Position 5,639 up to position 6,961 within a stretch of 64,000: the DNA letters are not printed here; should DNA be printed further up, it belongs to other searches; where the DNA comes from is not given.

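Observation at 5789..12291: UDP-xylose supply (Ugd plus two UXS paralogs plus a GalE-like enzyme) wired into a GT2/GT4 assembly line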

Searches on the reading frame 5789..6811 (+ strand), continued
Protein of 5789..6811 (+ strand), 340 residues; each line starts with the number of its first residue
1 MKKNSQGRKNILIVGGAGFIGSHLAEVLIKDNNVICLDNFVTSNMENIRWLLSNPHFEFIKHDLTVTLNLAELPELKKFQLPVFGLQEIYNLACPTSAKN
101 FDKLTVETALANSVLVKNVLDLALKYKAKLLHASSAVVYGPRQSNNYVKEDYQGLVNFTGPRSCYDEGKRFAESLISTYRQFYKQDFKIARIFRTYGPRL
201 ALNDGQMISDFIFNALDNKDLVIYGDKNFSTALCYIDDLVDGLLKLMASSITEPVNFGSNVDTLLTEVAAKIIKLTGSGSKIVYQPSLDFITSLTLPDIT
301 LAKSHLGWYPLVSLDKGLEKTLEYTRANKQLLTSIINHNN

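Call 31: find_encoding_contigs(protein=P0064, flank=10000, max_places=1)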
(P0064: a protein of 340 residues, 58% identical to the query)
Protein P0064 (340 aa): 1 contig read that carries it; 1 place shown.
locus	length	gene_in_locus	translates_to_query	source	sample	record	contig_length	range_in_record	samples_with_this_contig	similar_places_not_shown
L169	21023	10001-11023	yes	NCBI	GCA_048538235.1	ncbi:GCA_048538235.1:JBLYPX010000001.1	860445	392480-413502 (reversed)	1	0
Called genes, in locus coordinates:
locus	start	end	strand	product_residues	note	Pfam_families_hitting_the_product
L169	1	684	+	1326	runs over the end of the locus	-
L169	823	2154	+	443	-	-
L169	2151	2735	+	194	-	PF13176:TPR_7 (faint)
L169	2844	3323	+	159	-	-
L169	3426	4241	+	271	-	PF02498:Bro-N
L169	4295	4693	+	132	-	PF13310:Virulence_RhuM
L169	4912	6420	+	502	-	-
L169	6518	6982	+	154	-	-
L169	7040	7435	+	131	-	PF02452:PemK_toxin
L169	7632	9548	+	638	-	PF00082:Peptidase_S8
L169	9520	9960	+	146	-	PF04138:GtrA_DPMS_TM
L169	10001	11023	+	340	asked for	PF01370:Epimerase, PF04321:RmlD_sub_bind (weak), PF01073:3Beta_HSD, PF07993:NAD_binding_4, PF16363:GDP_Man_Dehyd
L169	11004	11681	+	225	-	PF00535:Glycos_transf_2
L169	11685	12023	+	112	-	PF10066:DUF2304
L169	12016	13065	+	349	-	PF00535:Glycos_transf_2, PF10111:Glyco_tranf_2_2 (weak), PF13641:Glyco_tranf_2_3, PF13506:Glyco_transf_21, PF13632:Glyco_trans_2_3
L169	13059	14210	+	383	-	PF13439:Glyco_transf_4, PF13579:Glyco_trans_4_4, PF00534:Glycos_transf_1, PF13692:Glyco_trans_1_4, PF13524:Glyco_trans_1_2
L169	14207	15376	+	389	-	PF13439:Glyco_transf_4, PF13579:Glyco_trans_4_4, PF00534:Glycos_transf_1, PF13692:Glyco_trans_1_4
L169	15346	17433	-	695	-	-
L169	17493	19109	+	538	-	PF13231:PMT_2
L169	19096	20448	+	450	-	PF18962:Por_Secre_tail (weak)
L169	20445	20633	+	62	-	-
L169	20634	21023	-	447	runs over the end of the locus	PF08308:PEGA (weak)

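Call 32: find_encoding_contigs(protein=P0080, flank=10000, max_places=1)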
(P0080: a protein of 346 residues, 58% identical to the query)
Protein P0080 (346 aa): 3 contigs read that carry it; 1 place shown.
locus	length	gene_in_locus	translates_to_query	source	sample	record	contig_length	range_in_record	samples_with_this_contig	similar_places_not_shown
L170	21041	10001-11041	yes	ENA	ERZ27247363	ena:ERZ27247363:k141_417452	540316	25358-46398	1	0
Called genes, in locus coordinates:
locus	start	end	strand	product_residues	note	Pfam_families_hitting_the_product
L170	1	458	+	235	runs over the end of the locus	-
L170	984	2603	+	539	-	PF03023:MurJ, PF13440:Polysacc_synt_3, PF01554:MatE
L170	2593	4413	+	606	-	PF00009:GTP_EFTU, PF03144:GTP_EFTU_D2, PF00679:EFG_C, PF06421:LepA_C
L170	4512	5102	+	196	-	PF14470:bPH_3 (weak), PF03703:bPH_2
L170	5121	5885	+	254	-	-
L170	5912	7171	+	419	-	PF13365:Trypsin_2, PF13180:PDZ_2, PF17820:PDZ_6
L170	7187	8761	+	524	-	PF00082:Peptidase_S8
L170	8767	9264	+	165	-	PF04138:GtrA_DPMS_TM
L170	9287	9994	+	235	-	PF00535:Glycos_transf_2, PF10111:Glyco_tranf_2_2, PF13641:Glyco_tranf_2_3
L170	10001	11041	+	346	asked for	PF04321:RmlD_sub_bind (weak), PF01073:3Beta_HSD, PF01370:Epimerase, PF02719:Polysacc_synt_2 (weak), PF07993:NAD_binding_4 (weak), PF16363:GDP_Man_Dehyd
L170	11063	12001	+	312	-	PF01073:3Beta_HSD, PF01370:Epimerase, PF02719:Polysacc_synt_2, PF04321:RmlD_sub_bind, PF05368:NmrA (faint), PF07993:NAD_binding_4 (faint), PF13460:NAD_binding_10, PF16363:GDP_Man_Dehyd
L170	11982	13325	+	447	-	PF03446:NAD_binding_2 (faint), PF03721:UDPG_MGDP_dh_N, PF00984:UDPG_MGDP_dh, PF03720:UDPG_MGDP_dh_C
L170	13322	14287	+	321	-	PF00535:Glycos_transf_2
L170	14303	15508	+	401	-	PF13439:Glyco_transf_4, PF13477:Glyco_trans_4_2, PF13579:Glyco_trans_4_4, PF20706:GT4-conflict (faint), PF00534:Glycos_transf_1, PF13692:Glyco_trans_1_4, PF13524:Glyco_trans_1_2 (weak)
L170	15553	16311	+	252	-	PF01209:Ubie_methyltran, PF13489:Methyltransf_23, PF08241:Methyltransf_11, PF08242:Methyltransf_12, PF13649:Methyltransf_25, PF13847:Methyltransf_31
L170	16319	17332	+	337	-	PF01075:Glyco_transf_9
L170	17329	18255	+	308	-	PF13489:Methyltransf_23, PF07021:MetW (weak), PF13847:Methyltransf_31, PF08241:Methyltransf_11, PF08242:Methyltransf_12, PF13649:Methyltransf_25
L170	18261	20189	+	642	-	-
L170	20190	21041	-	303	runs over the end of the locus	PF13641:Glyco_tranf_2_3, PF00535:Glycos_transf_2, PF13632:Glyco_trans_2_3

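Call 33: find_encoding_contigs(protein=P0096, flank=10000, max_places=1)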
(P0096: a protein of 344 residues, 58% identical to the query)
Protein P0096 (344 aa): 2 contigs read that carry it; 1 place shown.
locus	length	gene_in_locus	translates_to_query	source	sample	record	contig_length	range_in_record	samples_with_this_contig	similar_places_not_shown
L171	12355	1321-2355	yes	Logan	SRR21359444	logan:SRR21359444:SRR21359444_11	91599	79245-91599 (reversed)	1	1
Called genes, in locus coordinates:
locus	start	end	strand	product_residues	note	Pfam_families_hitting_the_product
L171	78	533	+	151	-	PF04138:GtrA_DPMS_TM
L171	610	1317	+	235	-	PF00535:Glycos_transf_2, PF10111:Glyco_tranf_2_2, PF13641:Glyco_tranf_2_3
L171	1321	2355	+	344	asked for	PF01073:3Beta_HSD, PF01370:Epimerase, PF07993:NAD_binding_4, PF16363:GDP_Man_Dehyd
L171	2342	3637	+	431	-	PF03446:NAD_binding_2 (weak), PF03721:UDPG_MGDP_dh_N, PF00984:UDPG_MGDP_dh, PF03720:UDPG_MGDP_dh_C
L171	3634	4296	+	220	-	PF00535:Glycos_transf_2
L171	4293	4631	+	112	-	PF10066:DUF2304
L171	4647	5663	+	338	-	PF00535:Glycos_transf_2, PF10111:Glyco_tranf_2_2, PF13641:Glyco_tranf_2_3, PF13632:Glyco_trans_2_3 (weak)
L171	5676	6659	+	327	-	PF01073:3Beta_HSD (weak), PF01370:Epimerase, PF02719:Polysacc_synt_2, PF04321:RmlD_sub_bind, PF16363:GDP_Man_Dehyd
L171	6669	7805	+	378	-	PF13439:Glyco_transf_4, PF13579:Glyco_trans_4_4, PF20706:GT4-conflict, PF00534:Glycos_transf_1, PF13692:Glyco_trans_1_4, PF13524:Glyco_trans_1_2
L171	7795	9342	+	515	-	-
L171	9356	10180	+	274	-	PF00535:Glycos_transf_2, PF10111:Glyco_tranf_2_2, PF13641:Glyco_tranf_2_3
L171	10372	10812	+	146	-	-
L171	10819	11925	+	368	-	PF01041:DegT_DnrJ_EryC1, PF00155:Aminotran_1_2 (weak)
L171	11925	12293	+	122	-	PF00893:Multi_Drug_Res (weak), PF10639:TMEM234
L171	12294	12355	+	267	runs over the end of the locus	PF00535:Glycos_transf_2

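Call 35: search_protein_families(library=ncbifam, proteins=[L171:2342-3637:+, L170:11982-13325:+, L171:610-1317:+, L171:3634-4296:+, L171:5676-6659:+, L170:11063-12001:+], max_evalue=1e-10)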
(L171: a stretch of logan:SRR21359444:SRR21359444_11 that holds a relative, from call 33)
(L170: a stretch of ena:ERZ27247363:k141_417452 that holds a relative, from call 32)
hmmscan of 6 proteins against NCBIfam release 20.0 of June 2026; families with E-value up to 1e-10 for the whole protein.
L171:2342-3637:+ (431 aa): 6 families
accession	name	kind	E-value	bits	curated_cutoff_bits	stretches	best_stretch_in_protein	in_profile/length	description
TIGR03026.1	NDP-sugDHase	subfamily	6.6e-122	407.2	189.8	1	11-412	3-413/413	nucleotide sugar dehydrogenase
NF040825.1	UDPMaNacDH_Arch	equivalog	1.6e-87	294.1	750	1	11-431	3-415/418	UDP-N-acetyl-D-mannosamine dehydrogenase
NF011729.0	PRK15182.1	equivalog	4e-74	249.9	592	1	11-363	9-357/425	Vi polysaccharide biosynthesis UDP-N-acetylglucosamine C-6 dehydrogenase TviB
NF008286.0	PRK11064.1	equivalog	1.2e-65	221.8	459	1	9-403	4-411/420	UDP-N-acetyl-D-mannosamine dehydrogenase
NF041297.1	UDPGDh_AglM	equivalog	6.3e-54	183.5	670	1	11-429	3-428/429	UDP-glucose 6-dehydrogenase AglM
NF047673.2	TeichurnBiosyTuaD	equivalog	1.9e-46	159.1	700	1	11-431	4-431/439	UDP-glucose 6-dehydrogenase TuaD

L170:11982-13325:+ (447 aa): 7 families
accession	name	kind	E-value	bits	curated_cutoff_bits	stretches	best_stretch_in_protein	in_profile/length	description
TIGR03026.1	NDP-sugDHase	subfamily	7.8e-129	430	189.8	1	27-428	3-413/413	nucleotide sugar dehydrogenase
NF040825.1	UDPMaNacDH_Arch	equivalog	1e-90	304.6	750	1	27-447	3-415/418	UDP-N-acetyl-D-mannosamine dehydrogenase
NF008286.0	PRK11064.1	equivalog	5e-71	239.5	459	1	26-426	5-415/420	UDP-N-acetyl-D-mannosamine dehydrogenase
NF011729.0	PRK15182.1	equivalog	6.1e-68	229.5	592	1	27-433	9-419/425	Vi polysaccharide biosynthesis UDP-N-acetylglucosamine C-6 dehydrogenase TviB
NF041297.1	UDPGDh_AglM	equivalog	1.8e-57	195.2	670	1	27-444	3-427/429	UDP-glucose 6-dehydrogenase AglM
NF047673.2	TeichurnBiosyTuaD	equivalog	1.8e-48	165.8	700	1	27-447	4-431/439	UDP-glucose 6-dehydrogenase TuaD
NF011631.0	PRK15057.1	equivalog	2.4e-16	59.8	757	1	27-383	3-343/388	UDP-glucose 6-dehydrogenase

L171:610-1317:+ (235 aa): 5 families
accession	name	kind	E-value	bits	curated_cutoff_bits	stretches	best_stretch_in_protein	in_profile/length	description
NF007482.0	PRK10073.1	equivalog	1.5e-12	47.1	423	1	2-107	7-109/334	glycosyltransferase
TIGR03937.1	PgaC_IcaA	equivalog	8e-12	44.8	422.3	1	2-112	46-154/407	poly-beta-1,6-N-acetyl-D-glucosamine synthase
NF038302.1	EPS_HpsE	equivalog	1.1e-11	44.3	300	1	1-118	1-123/307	hormogonium polysaccharide biosynthesis glycosyltransferase HpsE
NF047588.1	GlcsyltransPgfSStrep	equivalog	2.5e-11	43.4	500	1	1-109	1-111/308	glycosyltransferase PgfS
TIGR04283.1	glyco_like_mftF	equivalog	5.7e-11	42.4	182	1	3-112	1-100/221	TIGR04283 family arsenosugar biosynthesis glycosyltransferase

L171:3634-4296:+ (220 aa): 6 families
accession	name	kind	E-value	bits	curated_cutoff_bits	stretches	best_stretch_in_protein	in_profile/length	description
NF058614.1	PPMAGASynPpgS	equivalog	6e-32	110.9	370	1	5-216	4-221/226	polyprenyl-phospho-N-acetylgalactosaminyl synthase PpgS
TIGR04182.1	glyco_TIGR04182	equivalog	7.9e-23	81.3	325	1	4-213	3-213/293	S-layer glycoprotein N-glycosyltransferase AglJ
NF041391.1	DPhHxTase_Halo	equivalog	1e-13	50.8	375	1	9-208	3-195/213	dolichyl-phosphate hexose transferase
NF007986.1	PRK10714.1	equivalog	1.3e-11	44.1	529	1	2-198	7-203/316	undecaprenyl-phosphate 4-deoxy-4-formamido-L-arabinose transferase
TIGR03965.1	mycofact_glyco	equivalog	4.5e-11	42.3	280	1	3-113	76-189/467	mycofactocin biosynthesis glycosyltransferase MftF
NF047588.1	GlcsyltransPgfSStrep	equivalog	4.9e-11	42.4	500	1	1-155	1-160/308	glycosyltransferase PgfS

L171:5676-6659:+ (327 aa): 12 families
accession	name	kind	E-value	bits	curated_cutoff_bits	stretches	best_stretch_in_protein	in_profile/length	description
TIGR01472.1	gmd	equivalog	6.4e-48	163.7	415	1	3-306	3-326/342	GDP-mannose 4,6-dehydratase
TIGR04180.1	EDH_00030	hypoth_equivalog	1.9e-46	158.5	475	1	3-304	1-295/297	NAD-dependent 4,6-dehydratase LegB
TIGR01181.1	dTDP_gluc_dehyt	equivalog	2.8e-43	148.2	365.1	1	2-321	1-313/321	dTDP-glucose 4,6-dehydratase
TIGR01179.1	galE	equivalog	6.5e-36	123.8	262.3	1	2-323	1-328/332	UDP-glucose 4-epimerase GalE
TIGR02622.1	CDP_4_6_dhtase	equivalog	2e-31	109.4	278.45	1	2-323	6-334/352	CDP-glucose 4,6-dehydratase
NF007490.0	PRK10084.1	subfamily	4.6e-25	88.4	649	1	1-320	1-335/361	dTDP-glucose 4,6-dehydratase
NF007582.0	PRK10217.1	equivalog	9.7e-24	84.1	698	1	2-249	3-253/355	dTDP-glucose 4,6-dehydratase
NF008872.0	PRK11908.1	equivalog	3.3e-13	49.4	294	1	1-324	2-340/349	bifunctional UDP-4-keto-pentose/UDP-xylose synthase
TIGR03466.1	HpnA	hypoth_equivalog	1.1e-12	47.5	367.65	0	1-110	1-102/327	hopanoid-associated sugar epimerase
TIGR02197.1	heptose_epim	equivalog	1.4e-12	47.4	274.6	1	3-277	1-272/316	ADP-glyceromanno-heptose 6-epimerase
NF007956.0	PRK10675.1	subfamily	3.9e-12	46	394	1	1-302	1-313/338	UDP-glucose 4-epimerase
NF011728.1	PRK15181.1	equivalog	1.6e-11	43.8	760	1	3-257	18-273/348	Vi polysaccharide biosynthesis UDP-N-acetylglucosaminuronic acid C-4 epimerase TviC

L170:11063-12001:+ (312 aa): 19 families
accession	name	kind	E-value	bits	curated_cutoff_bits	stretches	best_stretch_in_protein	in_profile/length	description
TIGR01179.1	galE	equivalog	2.5e-57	194.2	262.3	1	4-307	2-329/332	UDP-glucose 4-epimerase GalE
TIGR01181.1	dTDP_gluc_dehyt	equivalog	8e-47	159.9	365.1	1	3-307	1-315/321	dTDP-glucose 4,6-dehydratase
TIGR04180.1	EDH_00030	hypoth_equivalog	5.7e-42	143.8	475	1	4-289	1-295/297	NAD-dependent 4,6-dehydratase LegB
TIGR02197.1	heptose_epim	equivalog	1.2e-37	129.7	274.6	1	4-295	1-305/316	ADP-glyceromanno-heptose 6-epimerase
NF011728.1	PRK15181.1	equivalog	4.6e-36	124.5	760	1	3-312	17-346/348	Vi polysaccharide biosynthesis UDP-N-acetylglucosaminuronic acid C-4 epimerase TviC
NF007490.0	PRK10084.1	subfamily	2.1e-30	105.9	649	1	3-305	2-336/361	dTDP-glucose 4,6-dehydratase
NF007956.0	PRK10675.1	subfamily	5.1e-29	101.5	394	1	3-306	2-332/338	UDP-glucose 4-epimerase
NF007582.0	PRK10217.1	equivalog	9.7e-28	97.3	698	1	1-303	1-331/355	dTDP-glucose 4,6-dehydratase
NF008360.0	PRK11150.1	equivalog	2.4e-27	95.9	452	1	4-246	2-246/310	ADP-glyceromanno-heptose 6-epimerase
NF047922.1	GDPFucSynFcl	equivalog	4.6e-23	82.1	500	1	3-308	4-306/308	GDP-L-fucose synthase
NF008872.0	PRK11908.1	equivalog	5.8e-19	68.3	294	1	2-260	2-276/349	bifunctional UDP-4-keto-pentose/UDP-xylose synthase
TIGR02622.1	CDP_4_6_dhtase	equivalog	7e-17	61.6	278.45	1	3-123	6-134/352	CDP-glucose 4,6-dehydratase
TIGR03466.1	HpnA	hypoth_equivalog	1.5e-15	56.9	367.65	1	3-293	2-283/327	hopanoid-associated sugar epimerase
TIGR01472.1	gmd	equivalog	4.2e-15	55.8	415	1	5-249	4-263/342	GDP-mannose 4,6-dehydratase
NF043036.1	ErythonDh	equivalog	3.1e-13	49.6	325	1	3-153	2-160/321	D-erythronate dehydrogenase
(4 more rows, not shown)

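Call 54: predict_structure(alignment_id=A1)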
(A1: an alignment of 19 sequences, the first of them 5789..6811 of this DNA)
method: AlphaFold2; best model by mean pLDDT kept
length: 340 residues; sequences in the alignment: 19
mean_pLDDT: 89.7   pTM: 0.91
mean pLDDT of the five models: 89.7, 88.4, 88.0, 88.0, 87.1
residues with pLDDT >= 90: 222; 70-90: 102; 50-70: 15; < 50: 1
segments of 3 or more residues with pLDDT < 50: none
pLDDT, mean of each block of 10 residues (from residue 1): 73 92 96 95 83 95 91 93 94 83 87 95 96 78 83 83 86 95 96 87 77 95 92 94 97 93 94 97 88 87 97 95 91 72
secondary structure, 60 per line:
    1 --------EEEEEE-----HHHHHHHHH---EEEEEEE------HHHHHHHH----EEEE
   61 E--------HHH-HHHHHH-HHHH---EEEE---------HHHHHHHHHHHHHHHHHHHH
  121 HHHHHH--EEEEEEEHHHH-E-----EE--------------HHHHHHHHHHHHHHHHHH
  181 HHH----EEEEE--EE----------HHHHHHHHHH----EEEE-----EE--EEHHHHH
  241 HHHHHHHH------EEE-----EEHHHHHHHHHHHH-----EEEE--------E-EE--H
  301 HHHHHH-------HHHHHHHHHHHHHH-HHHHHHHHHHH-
elements in order: E9-14 H20-28 E32-38 H45-52 E57-61 H74-79 H81-84 E88-91 H101-126 E129-135 H136-139 H163-183 E188-192 H207-216 E221-224 H236-248 E255-257 H265-276 E282-285 H300-306 H314-327 H329-339
